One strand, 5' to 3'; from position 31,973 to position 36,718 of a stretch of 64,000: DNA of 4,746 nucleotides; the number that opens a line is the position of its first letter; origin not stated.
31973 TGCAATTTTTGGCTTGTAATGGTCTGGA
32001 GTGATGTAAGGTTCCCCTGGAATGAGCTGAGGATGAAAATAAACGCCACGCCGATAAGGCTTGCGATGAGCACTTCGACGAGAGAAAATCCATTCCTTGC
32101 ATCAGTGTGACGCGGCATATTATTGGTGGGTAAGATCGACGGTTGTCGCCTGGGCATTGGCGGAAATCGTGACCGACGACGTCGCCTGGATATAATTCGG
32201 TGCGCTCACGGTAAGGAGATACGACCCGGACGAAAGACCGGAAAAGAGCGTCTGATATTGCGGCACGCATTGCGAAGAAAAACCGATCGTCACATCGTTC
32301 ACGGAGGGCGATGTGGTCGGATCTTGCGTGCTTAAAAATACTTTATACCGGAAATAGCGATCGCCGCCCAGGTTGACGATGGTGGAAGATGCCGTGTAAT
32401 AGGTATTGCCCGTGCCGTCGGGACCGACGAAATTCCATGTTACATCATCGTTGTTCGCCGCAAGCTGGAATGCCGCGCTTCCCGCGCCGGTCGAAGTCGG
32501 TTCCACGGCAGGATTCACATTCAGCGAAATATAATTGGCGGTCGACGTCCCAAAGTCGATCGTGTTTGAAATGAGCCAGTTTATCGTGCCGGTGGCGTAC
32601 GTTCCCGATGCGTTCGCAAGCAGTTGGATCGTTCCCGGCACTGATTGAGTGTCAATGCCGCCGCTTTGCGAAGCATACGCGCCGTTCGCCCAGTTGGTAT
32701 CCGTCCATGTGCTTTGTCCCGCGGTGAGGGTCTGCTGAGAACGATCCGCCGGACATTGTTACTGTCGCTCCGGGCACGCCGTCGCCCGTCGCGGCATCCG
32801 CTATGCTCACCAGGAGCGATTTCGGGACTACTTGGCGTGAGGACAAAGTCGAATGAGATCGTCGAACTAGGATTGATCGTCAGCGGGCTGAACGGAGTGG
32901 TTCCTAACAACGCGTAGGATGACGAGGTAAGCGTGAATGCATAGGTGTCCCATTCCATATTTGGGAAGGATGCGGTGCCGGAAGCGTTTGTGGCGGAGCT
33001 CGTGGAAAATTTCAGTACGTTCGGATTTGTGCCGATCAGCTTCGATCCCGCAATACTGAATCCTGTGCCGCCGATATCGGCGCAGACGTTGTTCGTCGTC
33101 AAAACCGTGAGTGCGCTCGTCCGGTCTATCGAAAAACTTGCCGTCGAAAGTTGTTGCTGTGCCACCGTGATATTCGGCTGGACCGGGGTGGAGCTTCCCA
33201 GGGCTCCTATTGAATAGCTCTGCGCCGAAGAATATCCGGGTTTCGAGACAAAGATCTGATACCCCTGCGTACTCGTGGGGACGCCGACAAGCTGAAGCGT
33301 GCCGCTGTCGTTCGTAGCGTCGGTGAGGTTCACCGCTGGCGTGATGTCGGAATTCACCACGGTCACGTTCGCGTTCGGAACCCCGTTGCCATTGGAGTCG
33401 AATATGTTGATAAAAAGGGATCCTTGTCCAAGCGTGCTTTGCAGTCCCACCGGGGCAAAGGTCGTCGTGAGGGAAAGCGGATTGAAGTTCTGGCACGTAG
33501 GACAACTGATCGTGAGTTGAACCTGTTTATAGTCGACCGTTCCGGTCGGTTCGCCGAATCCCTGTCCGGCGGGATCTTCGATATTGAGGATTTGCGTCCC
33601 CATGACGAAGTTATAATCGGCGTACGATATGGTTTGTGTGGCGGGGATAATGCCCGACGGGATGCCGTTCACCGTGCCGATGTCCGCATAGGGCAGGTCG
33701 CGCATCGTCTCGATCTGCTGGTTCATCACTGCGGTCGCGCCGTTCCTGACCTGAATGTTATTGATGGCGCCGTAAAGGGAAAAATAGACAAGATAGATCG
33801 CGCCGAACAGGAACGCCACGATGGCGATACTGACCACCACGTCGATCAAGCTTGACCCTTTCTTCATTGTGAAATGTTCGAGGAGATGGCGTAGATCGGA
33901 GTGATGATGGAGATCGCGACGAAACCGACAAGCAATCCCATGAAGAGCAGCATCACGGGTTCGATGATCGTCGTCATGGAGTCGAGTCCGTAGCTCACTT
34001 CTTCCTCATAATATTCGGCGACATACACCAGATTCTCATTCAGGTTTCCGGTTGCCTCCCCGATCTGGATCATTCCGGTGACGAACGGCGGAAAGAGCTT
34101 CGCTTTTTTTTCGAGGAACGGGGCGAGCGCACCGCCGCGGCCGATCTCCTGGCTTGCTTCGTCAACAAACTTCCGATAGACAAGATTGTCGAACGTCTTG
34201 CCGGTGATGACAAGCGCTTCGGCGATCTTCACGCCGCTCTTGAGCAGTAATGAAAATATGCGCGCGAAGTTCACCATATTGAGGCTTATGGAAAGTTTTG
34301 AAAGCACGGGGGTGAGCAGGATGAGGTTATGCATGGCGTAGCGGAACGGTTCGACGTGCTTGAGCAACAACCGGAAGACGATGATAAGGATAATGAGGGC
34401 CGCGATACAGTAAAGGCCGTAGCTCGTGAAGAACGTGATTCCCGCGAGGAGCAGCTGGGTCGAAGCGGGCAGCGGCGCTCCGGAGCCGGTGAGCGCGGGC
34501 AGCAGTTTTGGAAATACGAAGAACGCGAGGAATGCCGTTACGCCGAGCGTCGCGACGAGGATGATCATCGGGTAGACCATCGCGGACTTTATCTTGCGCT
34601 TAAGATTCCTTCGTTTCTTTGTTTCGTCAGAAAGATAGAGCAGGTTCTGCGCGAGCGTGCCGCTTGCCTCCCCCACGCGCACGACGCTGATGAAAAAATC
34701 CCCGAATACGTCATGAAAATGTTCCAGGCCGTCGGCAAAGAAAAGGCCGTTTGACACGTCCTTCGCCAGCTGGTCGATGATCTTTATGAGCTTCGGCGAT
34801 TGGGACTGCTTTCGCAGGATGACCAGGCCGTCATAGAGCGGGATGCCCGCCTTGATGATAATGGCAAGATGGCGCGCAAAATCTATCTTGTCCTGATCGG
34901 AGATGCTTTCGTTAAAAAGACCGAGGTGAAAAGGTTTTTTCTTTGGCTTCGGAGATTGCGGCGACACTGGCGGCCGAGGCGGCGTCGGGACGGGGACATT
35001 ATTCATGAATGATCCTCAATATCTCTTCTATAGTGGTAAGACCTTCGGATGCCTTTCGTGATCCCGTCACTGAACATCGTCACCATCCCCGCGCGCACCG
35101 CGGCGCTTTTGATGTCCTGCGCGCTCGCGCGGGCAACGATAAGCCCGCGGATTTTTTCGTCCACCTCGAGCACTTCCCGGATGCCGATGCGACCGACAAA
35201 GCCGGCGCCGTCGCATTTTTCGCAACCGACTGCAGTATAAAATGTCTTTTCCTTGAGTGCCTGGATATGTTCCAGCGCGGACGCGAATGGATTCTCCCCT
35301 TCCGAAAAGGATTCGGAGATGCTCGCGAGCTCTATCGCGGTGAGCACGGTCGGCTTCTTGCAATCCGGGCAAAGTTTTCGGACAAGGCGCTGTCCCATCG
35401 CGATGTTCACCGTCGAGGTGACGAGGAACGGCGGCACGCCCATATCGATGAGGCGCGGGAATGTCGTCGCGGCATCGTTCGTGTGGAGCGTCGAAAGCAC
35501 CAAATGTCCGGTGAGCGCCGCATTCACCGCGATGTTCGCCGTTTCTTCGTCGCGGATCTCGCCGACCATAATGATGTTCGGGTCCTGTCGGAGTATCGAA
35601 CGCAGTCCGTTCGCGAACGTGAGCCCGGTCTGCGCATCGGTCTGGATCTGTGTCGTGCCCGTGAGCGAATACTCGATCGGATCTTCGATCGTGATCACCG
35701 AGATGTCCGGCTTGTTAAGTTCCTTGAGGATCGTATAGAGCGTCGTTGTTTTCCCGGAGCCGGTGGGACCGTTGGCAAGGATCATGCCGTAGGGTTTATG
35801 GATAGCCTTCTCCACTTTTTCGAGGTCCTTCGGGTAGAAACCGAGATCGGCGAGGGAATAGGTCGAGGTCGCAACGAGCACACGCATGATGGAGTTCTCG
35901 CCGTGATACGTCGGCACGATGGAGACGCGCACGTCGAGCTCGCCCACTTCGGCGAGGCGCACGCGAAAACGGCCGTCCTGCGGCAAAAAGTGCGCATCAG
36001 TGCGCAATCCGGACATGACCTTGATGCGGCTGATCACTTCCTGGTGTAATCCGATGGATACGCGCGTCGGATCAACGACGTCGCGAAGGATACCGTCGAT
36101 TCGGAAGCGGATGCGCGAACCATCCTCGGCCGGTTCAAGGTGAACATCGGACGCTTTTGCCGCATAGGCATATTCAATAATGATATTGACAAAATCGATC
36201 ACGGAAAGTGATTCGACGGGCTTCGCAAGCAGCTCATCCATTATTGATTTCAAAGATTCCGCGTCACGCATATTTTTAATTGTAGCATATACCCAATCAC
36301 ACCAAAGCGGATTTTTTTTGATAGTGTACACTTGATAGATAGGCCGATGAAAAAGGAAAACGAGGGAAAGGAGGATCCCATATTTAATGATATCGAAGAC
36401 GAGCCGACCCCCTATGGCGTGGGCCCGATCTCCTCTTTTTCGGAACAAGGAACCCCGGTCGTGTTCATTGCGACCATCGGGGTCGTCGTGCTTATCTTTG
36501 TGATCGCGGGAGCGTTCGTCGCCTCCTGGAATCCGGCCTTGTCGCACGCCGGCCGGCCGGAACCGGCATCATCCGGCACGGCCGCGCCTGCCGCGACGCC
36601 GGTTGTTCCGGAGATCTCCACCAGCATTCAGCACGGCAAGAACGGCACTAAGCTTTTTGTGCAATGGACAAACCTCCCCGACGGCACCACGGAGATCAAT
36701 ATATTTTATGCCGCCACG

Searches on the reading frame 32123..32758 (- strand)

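Call 35: search_protein_families(library=pfam, proteins=[window:32123-32758:-], max_evalue=0.001)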
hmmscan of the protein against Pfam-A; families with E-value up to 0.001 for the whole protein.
window:32123-32758:- (212 aa): 1 family
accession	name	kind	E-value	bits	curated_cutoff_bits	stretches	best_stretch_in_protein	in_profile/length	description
PF13620.12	CarboxypepD_reg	-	0.00033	21.4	32.3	1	172-210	42-80/82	Carboxypeptidase regulatory-like domain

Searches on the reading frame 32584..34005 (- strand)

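Call 35: search_protein_families(library=pfam, proteins=[window:32584-34005:-], max_evalue=0.001)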
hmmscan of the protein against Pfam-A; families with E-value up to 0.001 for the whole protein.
window:32584-34005:- (474 aa): 1 family
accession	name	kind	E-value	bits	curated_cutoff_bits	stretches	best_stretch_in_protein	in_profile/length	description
PF13620.12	CarboxypepD_reg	-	2e-08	34.9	32.3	1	201-281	6-69/82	Carboxypeptidase regulatory-like domain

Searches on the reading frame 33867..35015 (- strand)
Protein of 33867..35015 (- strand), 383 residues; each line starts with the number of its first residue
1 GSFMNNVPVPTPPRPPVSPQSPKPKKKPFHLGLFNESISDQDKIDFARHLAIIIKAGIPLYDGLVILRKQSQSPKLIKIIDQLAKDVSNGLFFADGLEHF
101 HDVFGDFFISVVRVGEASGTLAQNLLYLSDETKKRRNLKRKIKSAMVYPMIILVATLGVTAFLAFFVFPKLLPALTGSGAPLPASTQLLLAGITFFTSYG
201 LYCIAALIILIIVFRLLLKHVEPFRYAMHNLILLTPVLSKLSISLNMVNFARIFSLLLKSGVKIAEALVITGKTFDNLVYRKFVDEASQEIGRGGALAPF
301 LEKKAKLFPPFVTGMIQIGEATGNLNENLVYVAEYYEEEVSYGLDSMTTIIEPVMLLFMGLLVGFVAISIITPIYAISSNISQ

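Call 35: search_protein_families(library=pfam, proteins=[window:33867-35015:-], max_evalue=0.001)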
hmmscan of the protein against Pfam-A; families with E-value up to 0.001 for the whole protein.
window:33867-35015:- (383 aa): 1 family
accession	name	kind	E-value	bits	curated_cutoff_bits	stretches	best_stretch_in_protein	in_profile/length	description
PF00482.28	T2SSF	-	1.5e-52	177.2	25.2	2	46-169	1-125/125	Type II secretion system (T2SS), protein F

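Call 46: find_encoding_contigs(protein=window:33867-35006:-, flank=10000, max_places=6)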
Protein window:33867-35006:- (380 aa): 2 contigs read that carry it; 2 places shown.
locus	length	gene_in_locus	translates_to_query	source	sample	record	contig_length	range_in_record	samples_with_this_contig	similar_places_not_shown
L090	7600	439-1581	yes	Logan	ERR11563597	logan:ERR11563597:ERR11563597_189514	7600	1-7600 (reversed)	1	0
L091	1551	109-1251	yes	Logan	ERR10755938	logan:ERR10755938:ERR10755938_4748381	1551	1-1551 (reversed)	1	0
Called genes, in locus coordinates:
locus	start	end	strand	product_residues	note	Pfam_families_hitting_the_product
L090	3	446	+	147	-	?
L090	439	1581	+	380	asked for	PF00482:T2SSF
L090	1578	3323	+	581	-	PF13620:CarboxypepD_reg (weak)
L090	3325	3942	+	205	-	-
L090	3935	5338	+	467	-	-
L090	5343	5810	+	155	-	-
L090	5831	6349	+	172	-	-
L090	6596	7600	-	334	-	?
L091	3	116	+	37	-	?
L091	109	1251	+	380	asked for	PF00482:T2SSF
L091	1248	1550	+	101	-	?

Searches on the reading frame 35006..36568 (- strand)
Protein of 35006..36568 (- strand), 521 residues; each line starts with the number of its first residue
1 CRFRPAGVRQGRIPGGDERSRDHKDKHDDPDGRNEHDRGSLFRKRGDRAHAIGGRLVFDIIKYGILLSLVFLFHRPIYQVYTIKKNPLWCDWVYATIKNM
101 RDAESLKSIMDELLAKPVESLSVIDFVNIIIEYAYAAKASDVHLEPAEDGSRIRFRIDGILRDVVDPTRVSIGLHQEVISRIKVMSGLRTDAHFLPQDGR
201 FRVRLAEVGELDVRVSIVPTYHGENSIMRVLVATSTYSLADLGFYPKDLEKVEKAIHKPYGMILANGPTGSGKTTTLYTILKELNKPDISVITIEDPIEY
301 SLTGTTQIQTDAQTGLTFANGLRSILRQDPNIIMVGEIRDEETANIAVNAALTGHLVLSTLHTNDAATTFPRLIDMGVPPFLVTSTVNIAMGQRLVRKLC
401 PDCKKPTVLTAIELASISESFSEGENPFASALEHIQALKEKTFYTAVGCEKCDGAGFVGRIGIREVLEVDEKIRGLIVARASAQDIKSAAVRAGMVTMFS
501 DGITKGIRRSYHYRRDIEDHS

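Call 35: search_protein_families(library=pfam, proteins=[window:35006-36568:-], max_evalue=0.001)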
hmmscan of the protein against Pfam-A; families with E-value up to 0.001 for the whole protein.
window:35006-36568:- (521 aa): 2 families
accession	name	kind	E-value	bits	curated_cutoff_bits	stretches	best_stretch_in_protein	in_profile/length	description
PF00437.27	T2SSE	-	1e-115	386.8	24.9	1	122-505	7-357/370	Type II/IV secretion system protein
PF25199.1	nSTAND_NTPase5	-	7.6e-05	23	34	1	256-302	37-84/145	Novel STAND NTPase 5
